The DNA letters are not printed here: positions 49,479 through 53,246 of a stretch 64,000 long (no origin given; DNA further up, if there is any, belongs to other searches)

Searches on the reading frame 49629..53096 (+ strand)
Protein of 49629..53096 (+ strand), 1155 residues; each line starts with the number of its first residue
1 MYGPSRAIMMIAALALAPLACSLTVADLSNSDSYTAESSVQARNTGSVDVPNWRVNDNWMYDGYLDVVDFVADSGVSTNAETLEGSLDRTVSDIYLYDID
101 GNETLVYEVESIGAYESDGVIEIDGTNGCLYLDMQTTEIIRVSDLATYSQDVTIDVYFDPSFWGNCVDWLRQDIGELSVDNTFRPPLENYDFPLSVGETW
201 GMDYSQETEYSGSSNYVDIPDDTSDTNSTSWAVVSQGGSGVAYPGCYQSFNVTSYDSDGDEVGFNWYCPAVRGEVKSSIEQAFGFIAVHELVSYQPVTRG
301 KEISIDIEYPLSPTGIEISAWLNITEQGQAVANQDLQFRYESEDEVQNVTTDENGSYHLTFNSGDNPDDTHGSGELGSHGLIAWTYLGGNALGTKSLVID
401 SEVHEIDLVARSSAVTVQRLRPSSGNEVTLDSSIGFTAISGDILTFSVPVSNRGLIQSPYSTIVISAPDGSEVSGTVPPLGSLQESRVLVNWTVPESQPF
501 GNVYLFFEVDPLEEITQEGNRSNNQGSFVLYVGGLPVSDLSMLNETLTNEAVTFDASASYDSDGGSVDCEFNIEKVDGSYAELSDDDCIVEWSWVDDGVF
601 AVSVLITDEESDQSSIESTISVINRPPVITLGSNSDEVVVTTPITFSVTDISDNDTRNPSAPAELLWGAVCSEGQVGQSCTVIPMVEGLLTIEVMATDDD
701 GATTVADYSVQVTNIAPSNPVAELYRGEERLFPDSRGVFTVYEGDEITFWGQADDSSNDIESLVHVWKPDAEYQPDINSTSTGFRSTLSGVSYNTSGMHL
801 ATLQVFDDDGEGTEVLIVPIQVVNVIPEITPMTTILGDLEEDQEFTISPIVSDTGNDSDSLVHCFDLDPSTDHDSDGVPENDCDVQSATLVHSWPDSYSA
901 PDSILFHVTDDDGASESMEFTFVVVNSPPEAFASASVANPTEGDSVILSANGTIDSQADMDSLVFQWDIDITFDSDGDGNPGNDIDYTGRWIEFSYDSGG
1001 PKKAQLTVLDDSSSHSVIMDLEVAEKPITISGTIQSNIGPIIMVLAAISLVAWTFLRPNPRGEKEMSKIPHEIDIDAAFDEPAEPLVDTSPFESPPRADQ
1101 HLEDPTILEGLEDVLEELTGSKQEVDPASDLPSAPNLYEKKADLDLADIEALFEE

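Call 87: search_protein_families(library=pfam, proteins=[window:49629-53096:+], max_evalue=0.001)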
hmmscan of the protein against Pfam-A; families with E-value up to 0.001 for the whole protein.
window:49629-53096:+ (1155 aa): 2 families
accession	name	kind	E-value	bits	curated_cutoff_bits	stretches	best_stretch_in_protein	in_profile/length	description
PF18911.6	PKD_4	-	4.4e-07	30.3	27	0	543-620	11-81/85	PKD domain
PF07705.17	CARDB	-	8.9e-07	29.5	22.7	1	439-525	16-98/101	CARDB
